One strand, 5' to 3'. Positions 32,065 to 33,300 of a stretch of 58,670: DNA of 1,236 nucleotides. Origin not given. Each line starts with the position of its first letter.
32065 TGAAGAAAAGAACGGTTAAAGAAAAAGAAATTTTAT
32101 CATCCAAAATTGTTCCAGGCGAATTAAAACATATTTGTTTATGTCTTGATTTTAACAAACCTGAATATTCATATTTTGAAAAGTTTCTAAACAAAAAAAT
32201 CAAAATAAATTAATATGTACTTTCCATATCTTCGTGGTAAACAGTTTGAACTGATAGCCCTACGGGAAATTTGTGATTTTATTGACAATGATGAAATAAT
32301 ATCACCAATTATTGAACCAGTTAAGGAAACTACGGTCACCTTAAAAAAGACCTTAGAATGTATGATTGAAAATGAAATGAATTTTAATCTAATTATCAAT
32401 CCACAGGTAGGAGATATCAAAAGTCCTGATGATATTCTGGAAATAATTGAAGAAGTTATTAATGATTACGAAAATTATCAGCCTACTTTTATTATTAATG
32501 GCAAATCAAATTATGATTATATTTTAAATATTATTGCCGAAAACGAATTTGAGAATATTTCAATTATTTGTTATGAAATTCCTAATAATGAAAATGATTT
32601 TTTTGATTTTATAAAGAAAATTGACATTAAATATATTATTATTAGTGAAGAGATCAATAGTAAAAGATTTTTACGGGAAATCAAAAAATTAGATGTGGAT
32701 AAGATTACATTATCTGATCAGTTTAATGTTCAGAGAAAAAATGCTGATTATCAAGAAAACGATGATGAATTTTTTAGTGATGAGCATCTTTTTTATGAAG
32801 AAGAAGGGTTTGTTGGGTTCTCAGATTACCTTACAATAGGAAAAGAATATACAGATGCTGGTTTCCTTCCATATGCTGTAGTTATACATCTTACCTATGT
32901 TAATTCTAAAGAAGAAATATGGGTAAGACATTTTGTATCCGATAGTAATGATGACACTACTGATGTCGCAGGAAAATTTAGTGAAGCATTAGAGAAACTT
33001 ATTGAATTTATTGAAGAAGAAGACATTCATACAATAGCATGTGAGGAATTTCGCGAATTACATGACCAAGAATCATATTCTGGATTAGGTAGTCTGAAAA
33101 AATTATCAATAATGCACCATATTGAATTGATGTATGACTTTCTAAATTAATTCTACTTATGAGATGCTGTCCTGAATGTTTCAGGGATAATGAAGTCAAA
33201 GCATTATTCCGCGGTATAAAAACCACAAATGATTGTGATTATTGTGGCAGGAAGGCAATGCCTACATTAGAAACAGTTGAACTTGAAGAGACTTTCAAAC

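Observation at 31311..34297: Three-gene AT-rich operon as a candidate uncharacterised defence/abortive-infection system (PD-(D/E)xK, Beta-protein-like, zinc-ribbon-RES)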

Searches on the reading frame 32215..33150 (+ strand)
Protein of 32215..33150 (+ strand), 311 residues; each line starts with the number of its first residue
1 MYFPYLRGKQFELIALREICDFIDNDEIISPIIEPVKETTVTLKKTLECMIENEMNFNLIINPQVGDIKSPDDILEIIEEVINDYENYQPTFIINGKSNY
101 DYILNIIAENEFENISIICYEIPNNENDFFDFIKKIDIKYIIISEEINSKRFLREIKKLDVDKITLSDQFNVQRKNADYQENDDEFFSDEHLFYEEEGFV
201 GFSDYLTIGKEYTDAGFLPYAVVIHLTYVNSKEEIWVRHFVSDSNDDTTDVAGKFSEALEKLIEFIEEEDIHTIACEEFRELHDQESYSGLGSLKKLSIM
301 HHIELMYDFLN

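Call 3: search_protein_families(library=pfam, proteins=[window:32215-33150:+], max_evalue=1)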
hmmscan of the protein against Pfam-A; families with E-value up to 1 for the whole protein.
window:32215-33150:+ (311 aa): 2 families
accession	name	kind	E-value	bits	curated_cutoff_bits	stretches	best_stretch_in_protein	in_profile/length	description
PF02637.23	GatB_Yqey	-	0.15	12.4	27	0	42-85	61-105/148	GatB domain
PF21018.2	BipA_C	-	0.42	10.8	23.8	0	233-280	55-102/110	TypA/BipA C-terminal domain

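Call 4: search_protein_families(library=ncbifam, proteins=[window:32215-33150:+], max_evalue=1)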
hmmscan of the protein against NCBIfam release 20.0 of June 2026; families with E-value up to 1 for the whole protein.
window:32215-33150:+ (311 aa): 1 family
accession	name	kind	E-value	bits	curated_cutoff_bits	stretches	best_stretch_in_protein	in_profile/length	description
NF033831.1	sce7725_fam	subfamily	8.8e-94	314.7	60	1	2-310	1-312/312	sce7725 family protein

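Call 5: search_protein_families(library=padloc, proteins=[window:32215-33150:+], max_evalue=1)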
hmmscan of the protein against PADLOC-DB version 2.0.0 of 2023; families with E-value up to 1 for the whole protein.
window:32215-33150:+ (311 aa): 0 families

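Call 8: search_protein_families(library=phrogs, proteins=[window:32215-33150:+], max_evalue=0.1)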
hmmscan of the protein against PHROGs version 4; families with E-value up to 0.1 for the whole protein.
window:32215-33150:+ (311 aa): 1 family
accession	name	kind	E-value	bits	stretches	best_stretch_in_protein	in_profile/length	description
phrog_34524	-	unknown function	5.9e-57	194.5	1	1-309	1-321/328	-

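Call 9: find_homologous_proteins(query=window:32215-33150:+)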
Query window:32215-33150:+ (311 aa): 5190 proteins with E <= 0.001 among 7045 candidates; the best 120 are listed.
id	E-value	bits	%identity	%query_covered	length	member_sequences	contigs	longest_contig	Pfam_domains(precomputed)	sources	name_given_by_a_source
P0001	5.3e-200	681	100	100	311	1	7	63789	-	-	-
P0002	1.9e-162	558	100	83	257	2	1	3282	-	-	-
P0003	1.6e-133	463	65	100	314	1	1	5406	-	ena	-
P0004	7.1e-133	461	67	100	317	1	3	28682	-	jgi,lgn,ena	jgi:hypothetical protein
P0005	2.6e-132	459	67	100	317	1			-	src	-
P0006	3.3e-131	455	63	100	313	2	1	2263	-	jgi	-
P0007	4.7e-131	455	64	100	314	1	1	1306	-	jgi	jgi:hypothetical protein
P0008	5.7e-131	455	67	100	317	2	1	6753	-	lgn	-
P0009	8.5e-129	447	63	100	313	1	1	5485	-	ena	-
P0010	4.2e-128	445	64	100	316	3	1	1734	-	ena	-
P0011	1.1e-127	444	64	100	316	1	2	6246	-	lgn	-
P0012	4.7e-127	442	62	100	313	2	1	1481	-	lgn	-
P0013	4.8e-127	442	63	100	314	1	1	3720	-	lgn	-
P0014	1.2e-125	437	61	100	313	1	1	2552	-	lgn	-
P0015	2.4e-125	436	60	100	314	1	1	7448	-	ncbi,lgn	-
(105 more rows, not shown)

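Call 10: search_solved_structures(query=window:32215-33150:+, max_evalue=10)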
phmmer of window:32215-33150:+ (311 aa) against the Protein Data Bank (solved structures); distinct sequences matched with E-value up to 10: 0.

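Call 14: find_related_loci(query=A1, collection=genome_contigs, flank=6000)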
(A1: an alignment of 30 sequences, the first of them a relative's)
Query A1 (311 aa) in genome_contigs; peptide patterns used: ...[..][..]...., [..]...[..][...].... (x = any residue, [..] = any of these).
228 stretches matched a pattern; 212 encode a relative of the query (tblastn E <= 1e-3); the best 80 are kept; 80 distinct loci.
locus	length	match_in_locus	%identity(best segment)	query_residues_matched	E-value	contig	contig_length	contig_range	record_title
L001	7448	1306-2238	60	1-311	2e-131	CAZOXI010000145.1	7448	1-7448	MAG TPA_asm: uncultured Bacteroidaceae bacterium isolate binchicken_co17_397 genome assembly, contig: NODE_19565_length_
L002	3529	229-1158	59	1-310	3e-130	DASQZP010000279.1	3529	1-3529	MAG TPA_asm: Bacteroidales bacterium isolate SMAG_U11095 k141_4965, whole genome shotgun sequence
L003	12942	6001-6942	62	1-311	1e-126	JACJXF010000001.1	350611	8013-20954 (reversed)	MAG: Bacteroidales bacterium isolate HK-STAS-BACT-5 HK-STAS-BACT-5_1, whole genome shotgun sequence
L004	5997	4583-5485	58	1-310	1e-120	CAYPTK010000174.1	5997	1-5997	MAG TPA_asm: uncultured Bacteroidales bacterium isolate binchicken_co15_214 genome assembly, contig: NODE_12499_length_5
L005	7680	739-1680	56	1-311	1e-119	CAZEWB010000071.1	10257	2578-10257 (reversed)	MAG TPA_asm: uncultured Bacteroidales bacterium isolate binchicken_co220_80 genome assembly, contig: NODE_4298_length_10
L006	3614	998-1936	50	2-311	3e-106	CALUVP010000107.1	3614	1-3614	MAG: Candidatus Gastranaerophilales bacterium isolate E22__bin217 genome assembly, contig: E22__k127_5914919, whole geno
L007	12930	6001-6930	49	2-308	1e-102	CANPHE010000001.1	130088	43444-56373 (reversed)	MAG TPA_asm: uncultured Alistipes sp. isolate SRR15730541_bin.39_metawrap_v1.3_MAG genome assembly, contig: NODE.133_len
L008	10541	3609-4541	50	1-310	5e-97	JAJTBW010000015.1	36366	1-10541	MAG: Sphingobacteriia bacterium isolate MS_R2_22 NODE_290_length_36366_cov_6.475751, whole genome shotgun sequence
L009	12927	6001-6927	49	1-310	5e-95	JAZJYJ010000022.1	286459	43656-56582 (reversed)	MAG: Bacteroidota bacterium isolate ADI_H1L3_2_122_18_3-bin037 ADIH1L32_B037_0_000000000022, whole genome shotgun sequen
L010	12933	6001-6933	50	1-311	1e-93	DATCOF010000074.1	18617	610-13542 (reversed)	MAG TPA_asm: Chitinophagaceae bacterium isolate SMAG_U7194 k141_15050, whole genome shotgun sequence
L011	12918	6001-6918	48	1-306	5e-92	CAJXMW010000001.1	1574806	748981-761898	MAG TPA_asm: uncultured Aliifodinibius sp. isolate SRR6201609_bin.26_MetaBAT_v2.12.1_MAG genome assembly, contig: NODE_1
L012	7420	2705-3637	50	1-311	8e-92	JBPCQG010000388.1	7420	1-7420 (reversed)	MAG: Chitinophagaceae bacterium isolate TH_ant_mag_202 k127_5783801, whole genome shotgun sequence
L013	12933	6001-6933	48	1-311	5e-90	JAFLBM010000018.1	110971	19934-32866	MAG: Chitinophagales bacterium isolate UWPOB_CHIT5 gnl_X_OMANHLCP_18, whole genome shotgun sequence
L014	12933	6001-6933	49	1-311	6e-89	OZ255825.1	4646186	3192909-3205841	MAG: Ilyomonas sp. isolate 1cc465c8-f2b6-4024-b263-243e87c16243 genome assembly, chromosome: 1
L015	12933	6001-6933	46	1-311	1e-88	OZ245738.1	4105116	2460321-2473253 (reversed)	MAG: Cyclobacteriaceae bacterium isolate 81e531c3-1a51-4f14-8529-7e684038fe89 genome assembly, chromosome: 1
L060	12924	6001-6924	44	1-306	5e-73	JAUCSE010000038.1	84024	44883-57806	MAG: Mucilaginibacter sp. isolate RYN_307 scaffold_1361837, whole genome shotgun sequence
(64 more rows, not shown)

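Call 28: predict_structure(alignment_id=A1)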
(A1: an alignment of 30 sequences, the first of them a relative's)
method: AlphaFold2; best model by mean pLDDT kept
length: 311 residues; sequences in the alignment: 30
mean_pLDDT: 88.8   pTM: 0.88
mean pLDDT of the five models: 88.8, 88.5, 86.4, 83.5, 83.5
residues with pLDDT >= 90: 204; 70-90: 88; 50-70: 10; < 50: 9
segments of 3 or more residues with pLDDT < 50: 209-217
pLDDT, mean of each block of 10 residues (from residue 1): 91 93 86 83 94 95 81 91 93 92 95 95 93 95 93 93 91 85 91 89 69 45 92 94 80 91 97 96 90 90 94 89
secondary structure, 60 per line:
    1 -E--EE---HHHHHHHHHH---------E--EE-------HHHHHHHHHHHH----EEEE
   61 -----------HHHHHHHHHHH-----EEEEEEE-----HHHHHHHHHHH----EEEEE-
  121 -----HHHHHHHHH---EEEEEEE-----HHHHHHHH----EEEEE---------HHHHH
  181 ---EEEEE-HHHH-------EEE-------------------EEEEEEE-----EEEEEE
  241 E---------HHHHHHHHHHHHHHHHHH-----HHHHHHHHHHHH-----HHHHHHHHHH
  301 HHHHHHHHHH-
elements in order: H10-19 H41-52 E57-60 H72-82 E88-94 H100-110 E115-119 H126-134 E138-144 H150-157 E162-166 H176-180 E184-188 H190-193 E201-203 E223-229 E235-241 H251-268 H274-285 H291-310

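Call 33: fold_search(model_id=the predicted structure, library=viral)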
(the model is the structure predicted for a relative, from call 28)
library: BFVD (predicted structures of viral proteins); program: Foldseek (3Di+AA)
matches with E <= 10: 684; with E <= 0.001: 1
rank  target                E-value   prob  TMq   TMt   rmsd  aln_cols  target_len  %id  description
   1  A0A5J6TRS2            3.0e-09  1.00  0.66  0.56   5.6       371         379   12  Uncharacterized protein [Gordonia phage Powerball]
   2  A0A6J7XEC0            1.2e-03  0.99  0.46  0.29   9.9       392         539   12  Uncharacterized protein [uncultured Caudovirales phage]
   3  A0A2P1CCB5            5.2e-03  0.98  0.31  0.12  13.7       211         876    8  (no name in the UniProt tables at hand)
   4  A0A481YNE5            7.9e-03  0.33  0.19  0.18  17.1       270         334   12  Uncharacterized protein [Pithovirus LCDPAC02]
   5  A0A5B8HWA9            9.4e-03  0.98  0.39  0.41   5.5       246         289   12  Uncharacterized protein [Mimiviridae sp. ChoanoV1]
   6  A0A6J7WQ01            1.1e-02  0.98  0.37  0.44   7.1       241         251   13  Luciferase-like domain containing protein [uncultured Caudovirales phage]
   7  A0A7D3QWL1            1.2e-02  0.97  0.33  0.32   6.6       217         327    6  NADP-dependent oxidoreductase [Fadolivirus FV1/VV64]
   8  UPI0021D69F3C         2.5e-02  0.96  0.36  0.19   5.7       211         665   10  (no name look-up for this kind of identifier)
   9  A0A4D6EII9            3.1e-02  0.84  0.25  0.19   5.4       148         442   10  Metallo-dependent hydrolase domain containing protein [Pandoravirus celtis]
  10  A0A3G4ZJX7            3.3e-02  0.91  0.36  0.41   6.7       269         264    8  Glycerophosphodiester phosphodiesterase [Terrestrivirus sp.]
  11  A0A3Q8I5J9            3.5e-02  0.97  0.32  0.19   6.9       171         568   10  Glycerophosphodiester phosphodiesterase [Lactobacillus phage Bromius]
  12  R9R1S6                3.7e-02  0.80  0.27  0.12   7.2       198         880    6  GP-PDE domain-containing protein [Lactococcus phage 340]
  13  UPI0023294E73         4.2e-02  0.91  0.38  0.32   7.3       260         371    8  (no name look-up for this kind of identifier)
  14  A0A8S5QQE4            4.2e-02  0.75  0.43  0.23   8.4       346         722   10  Uncharacterized protein [Myoviridae sp. ctgXL3]
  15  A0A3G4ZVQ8            4.2e-02  0.14  0.14  0.09  16.9       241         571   11  ATP-dependent DNA helicase [Faunusvirus sp.]
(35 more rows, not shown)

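Call 34: fold_search(model_id=the predicted structure, library=pdb)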
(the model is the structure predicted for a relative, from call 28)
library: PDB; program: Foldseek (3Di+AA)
matches with E <= 10: 1398; with E <= 0.001: 0
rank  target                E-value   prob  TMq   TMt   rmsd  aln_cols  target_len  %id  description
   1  8k7m_A                1.0e-03  1.00  0.36  0.46   7.8       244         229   11  De novo design protein -T01 (released 2024-07-31)
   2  5tch_A                1.9e-03  1.00  0.37  0.45   7.3       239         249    8  Crystal structure of tryptophan synthase from M. tuberculosis - ligand-free form, TrpA-G66V mutant (released 2017-05-31)
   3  8k7m_B                2.0e-03  0.99  0.36  0.45   8.0       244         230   11  De novo design protein -T01 (released 2024-07-31)
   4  9pl0_E                2.4e-03  0.98  0.39  0.39  14.4       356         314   11  The structure of the Fusobacterium nucleatum Enoyl-Acyl Carrier Protein Reductase (FabK) bound to an inhibitor (released 2026-01-28)
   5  8k7o                  2.6e-03  1.00  0.41  0.53   5.8       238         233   10  De novo design protein -T03 (released 2024-07-31)
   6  1u83                  2.9e-03  0.97  0.30  0.39   8.4       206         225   13  PSL synthase from Bacillus subtilis (released 2004-09-14)
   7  5ocw_A                3.1e-03  0.99  0.36  0.43   8.1       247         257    8  Structure of Mycobacterium tuberculosis tryptophan synthase in space group F222 (released 2017-07-12)
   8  1fuy_A                3.4e-03  0.99  0.36  0.41   7.5       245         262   10  CRYSTAL STRUCTURE OF BETAA169L/BETAC170W DOUBLE MUTANT OF TRYPTOPHAN SYNTHASE COMPLEXED WITH 5-FLUORO-INDOLE-PROPANOL  (released 2001-01-17)
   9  5tch_E                4.1e-03  0.96  0.29  0.34   7.1       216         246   12  Crystal structure of tryptophan synthase from M. tuberculosis - ligand-free form, TrpA-G66V mutant (released 2017-05-31)
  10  8j0i_C                4.6e-03  0.99  0.40  0.40   7.3       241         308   10  Aldo-keto reductase KmAKR (released 2024-04-17)
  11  2cli_A                4.9e-03  0.97  0.34  0.39   9.0       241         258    9  Tryptophan Synthase in complex with N-(4'- trifluoromethoxybenzenesulfonyl)-2-amino-1-ethylphosphate (F9) (released 2007-06-12)
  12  5tcf_A                5.2e-03  0.99  0.38  0.45   7.7       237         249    7  Crystal structure of tryptophan synthase from M. tuberculosis - ligand-free form (released 2017-05-31)
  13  5tci_C                5.2e-03  0.96  0.29  0.34   7.0       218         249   11  Crystal structure of tryptophan synthase from M. tuberculosis - BRD4592-bound form (released 2017-05-31)
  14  5tcj_C                5.6e-03  0.99  0.36  0.44   7.5       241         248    8  Crystal structure of tryptophan synthase from M. tuberculosis - aminoacrylate and BRD4592-bound form (released 2017-05-31)
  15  5tcf_E                5.6e-03  0.95  0.28  0.33   7.4       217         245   10  Crystal structure of tryptophan synthase from M. tuberculosis - ligand-free form (released 2017-05-31)
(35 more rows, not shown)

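Call 35: search_dna_similar(query=window:32215-33150:+, collection=plasmids, mode=protein, max_rows=30, rows=spread, max_evalue=0.001)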
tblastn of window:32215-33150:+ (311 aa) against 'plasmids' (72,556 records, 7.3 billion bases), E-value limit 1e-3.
Records with a match: 15; places in all: 15; records where one place covers at least 80% of the query: 14.
Best place of each record, by identity: <60% 15.
By first word of the organism name: Shinella 4; Ralstonia 3; Rhizobium 2; Moraxella 2; arsenite-oxidising 1; Pseudorhizobium 1; Enterococcus 1; Arthrobacter 1.
By predicted mobility (MOB-suite, as given by PLSDB): non-mobilizable 5; mobilizable 5; conjugative 5.
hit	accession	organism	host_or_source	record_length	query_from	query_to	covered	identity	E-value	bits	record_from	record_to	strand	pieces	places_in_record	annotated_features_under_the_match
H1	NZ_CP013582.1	Rhizobium phaseoli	Phaseolus vulgaris,Whole ...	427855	1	310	100%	34.5%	9e-31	129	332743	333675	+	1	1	sce7725 family protein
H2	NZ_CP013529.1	Rhizobium phaseoli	Phaseolus vulgaris,Whole ...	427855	1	310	100%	34.5%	9e-31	129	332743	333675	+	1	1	sce7725 family protein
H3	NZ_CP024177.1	Moraxella osloensis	Homo sapiens,single cell,skin swab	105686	1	310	100%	34.5%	3e-28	122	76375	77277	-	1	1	sce7725 family protein | sce7726 family protein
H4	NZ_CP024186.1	Moraxella osloensis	single cell,skin swab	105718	1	310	100%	34.5%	3e-28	122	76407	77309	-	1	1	sce7725 family protein | sce7726 family protein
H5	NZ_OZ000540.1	Shinella sp. WSC3-e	-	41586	1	311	100%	34.2%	9e-32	132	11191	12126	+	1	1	sce7725 family protein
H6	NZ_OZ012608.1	Shinella sp. WSD5-1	-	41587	1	311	100%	34.2%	9e-32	132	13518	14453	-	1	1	sce7725 family protein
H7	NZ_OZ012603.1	Shinella sp. WSD5-1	-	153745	1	311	100%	34.2%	9e-32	132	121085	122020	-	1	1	sce7725 family protein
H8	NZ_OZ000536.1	Shinella sp. WSC3-e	-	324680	1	311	100%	34.2%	9e-32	132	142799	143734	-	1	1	sce7725 family protein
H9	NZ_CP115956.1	Ralstonia pseudosolanacearum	Solanum tuberosum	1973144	1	310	100%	34.2%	7e-34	138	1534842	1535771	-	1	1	none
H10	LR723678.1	arsenite-oxidising bacterium NT-25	moist arsenopyrite (FeAsS)-containing ...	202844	1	311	100%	33.8%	2e-33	137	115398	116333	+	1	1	ATP-binding protein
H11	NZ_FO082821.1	Pseudorhizobium banfieldiae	-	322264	1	311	100%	33.8%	2e-33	137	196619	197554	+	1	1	sce7725 family protein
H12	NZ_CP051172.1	Ralstonia pseudosolanacearum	Whole organism,potato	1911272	1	310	100%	33.9%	3e-33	136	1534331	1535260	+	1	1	none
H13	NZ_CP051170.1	Ralstonia pseudosolanacearum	Whole organism,potato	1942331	1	310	100%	33.9%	3e-33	136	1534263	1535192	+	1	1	none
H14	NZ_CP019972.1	Enterococcus faecium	Homo sapiens,rectal swab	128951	1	311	100%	31.8%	1e-29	125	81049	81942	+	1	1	sce7725 family protein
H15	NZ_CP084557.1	Arthrobacter sp. FW306-05-C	isolate,terrestrial sediment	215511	1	118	38%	30.3%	6e-6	55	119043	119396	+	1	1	sce7725 family protein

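Call 36: search_dna_similar(query=window:32215-33150:+, collection=phages, mode=protein, max_rows=30, max_evalue=0.001)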
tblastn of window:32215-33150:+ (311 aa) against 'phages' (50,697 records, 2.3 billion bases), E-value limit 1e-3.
Records with a match: 3; places in all: 3; records where one place covers at least 80% of the query: 3.
Best place of each record, by identity: <60% 3.
By first word of the organism name: Bacteriophage 1; Salmonella 1; Listeria 1.
By host as written in the record: - 1; Homo sapiens 1; Listeria monocytogenes 1.
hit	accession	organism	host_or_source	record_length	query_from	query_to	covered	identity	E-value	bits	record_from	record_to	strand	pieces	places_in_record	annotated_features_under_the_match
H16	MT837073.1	Bacteriophage sp.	human fecal samples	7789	1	306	98%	41.2%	4e-50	183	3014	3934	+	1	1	record has no annotation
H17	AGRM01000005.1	Salmonella enterica subsp. houtenae str. ATCC BAA-1581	Homo sapiens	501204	1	311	100%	36.8%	2e-40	155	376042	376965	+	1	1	hypothetical protein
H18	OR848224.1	Listeria phage LM 4-14-1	Listeria monocytogenes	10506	1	311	100%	31.4%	2e-29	123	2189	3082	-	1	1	record has no annotation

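Call 37: get_annotated_region(hit=H1, flank=6000)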
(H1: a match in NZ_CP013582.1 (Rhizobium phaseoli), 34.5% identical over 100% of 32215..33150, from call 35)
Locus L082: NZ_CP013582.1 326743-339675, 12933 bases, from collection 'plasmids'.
description: Rhizobium phaseoli strain N261 plasmid pRphaN261b, complete sequence
organism: Rhizobium phaseoli (NCBI taxid 396)
taxonomy: Bacteria; Pseudomonadota; Alphaproteobacteria; Hyphomicrobiales; Rhizobiaceae; Rhizobium; Rhizobium phaseoli
host: -; source: Phaseolus vulgaris,Whole organism,Legume-root nodule,legume-root nodule; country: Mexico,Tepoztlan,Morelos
typing (MOB-suite, as given by PLSDB): non-mobilizable
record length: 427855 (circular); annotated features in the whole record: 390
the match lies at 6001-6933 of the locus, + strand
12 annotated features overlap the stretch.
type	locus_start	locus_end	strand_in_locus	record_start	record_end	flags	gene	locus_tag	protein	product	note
CDS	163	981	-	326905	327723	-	-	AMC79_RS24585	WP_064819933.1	GIY-YIG nuclease family protein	-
CDS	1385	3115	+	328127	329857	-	-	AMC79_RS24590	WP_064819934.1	hypothetical protein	-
CDS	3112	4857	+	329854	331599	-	-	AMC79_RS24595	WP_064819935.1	hypothetical protein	-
CDS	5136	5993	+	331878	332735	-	-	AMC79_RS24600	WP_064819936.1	sce7726 family protein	-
CDS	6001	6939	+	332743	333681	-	-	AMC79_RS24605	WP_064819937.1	sce7725 family protein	-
CDS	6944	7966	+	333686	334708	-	-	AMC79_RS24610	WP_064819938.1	RES family NAD+ phosphorylase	-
CDS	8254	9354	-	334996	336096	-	-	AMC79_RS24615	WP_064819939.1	D-TA family PLP-dependent enzyme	-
CDS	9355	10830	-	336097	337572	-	-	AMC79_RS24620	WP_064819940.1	M81 family metallopeptidase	-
CDS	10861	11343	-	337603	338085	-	-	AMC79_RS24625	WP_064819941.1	hypothetical protein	-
CDS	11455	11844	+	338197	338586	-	-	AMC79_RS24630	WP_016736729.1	RidA family protein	-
CDS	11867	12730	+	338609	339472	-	-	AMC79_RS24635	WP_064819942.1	MurR/RpiR family transcriptional regulator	GO:0006355 - regulation of DNA-templated transcription [Evidence IEA]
CDS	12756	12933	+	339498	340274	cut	-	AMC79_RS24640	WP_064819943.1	SDR family oxidoreductase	-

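Call 38: get_annotated_region(hit=H3, flank=6000)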
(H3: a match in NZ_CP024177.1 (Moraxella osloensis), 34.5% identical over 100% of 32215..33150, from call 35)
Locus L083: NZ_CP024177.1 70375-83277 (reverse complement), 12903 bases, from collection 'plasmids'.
description: Moraxella osloensis strain YHS plasmid pYHS1, complete sequence
organism: Moraxella osloensis (NCBI taxid 34062)
taxonomy: Bacteria; Pseudomonadota; Gammaproteobacteria; Moraxellales; Moraxellaceae; Moraxella; Moraxella osloensis
host: -; source: Homo sapiens,single cell,skin swab; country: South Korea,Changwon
typing (MOB-suite, as given by PLSDB): mobilizable; relaxase MOBP,MOBP
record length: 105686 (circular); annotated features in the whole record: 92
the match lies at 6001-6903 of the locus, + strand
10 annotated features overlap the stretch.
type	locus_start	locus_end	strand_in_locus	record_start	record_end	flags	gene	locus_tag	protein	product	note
CDS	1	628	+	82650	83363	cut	rutB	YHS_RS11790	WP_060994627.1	pyrimidine utilization protein B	-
CDS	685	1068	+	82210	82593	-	rutC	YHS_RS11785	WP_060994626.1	pyrimidine utilization protein C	-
CDS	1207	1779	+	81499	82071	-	rutF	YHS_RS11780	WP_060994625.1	NADH-dependent FMN reductase RutF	-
CDS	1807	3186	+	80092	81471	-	-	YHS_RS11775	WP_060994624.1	solute carrier family 23 protein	GO:0055085 - transmembrane transport [Evidence IEA]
CDS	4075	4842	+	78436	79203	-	-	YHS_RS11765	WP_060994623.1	SDR family NAD(P)-dependent oxidoreductase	-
CDS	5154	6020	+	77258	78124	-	-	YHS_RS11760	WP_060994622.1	sce7726 family protein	-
CDS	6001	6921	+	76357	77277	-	-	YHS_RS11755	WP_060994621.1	sce7725 family protein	-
CDS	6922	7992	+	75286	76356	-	-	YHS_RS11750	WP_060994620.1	RES family NAD+ phosphorylase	-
CDS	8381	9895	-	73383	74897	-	-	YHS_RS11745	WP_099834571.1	DUF389 domain-containing protein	-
CDS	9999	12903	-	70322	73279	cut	-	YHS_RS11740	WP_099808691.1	Tn3 family transposase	-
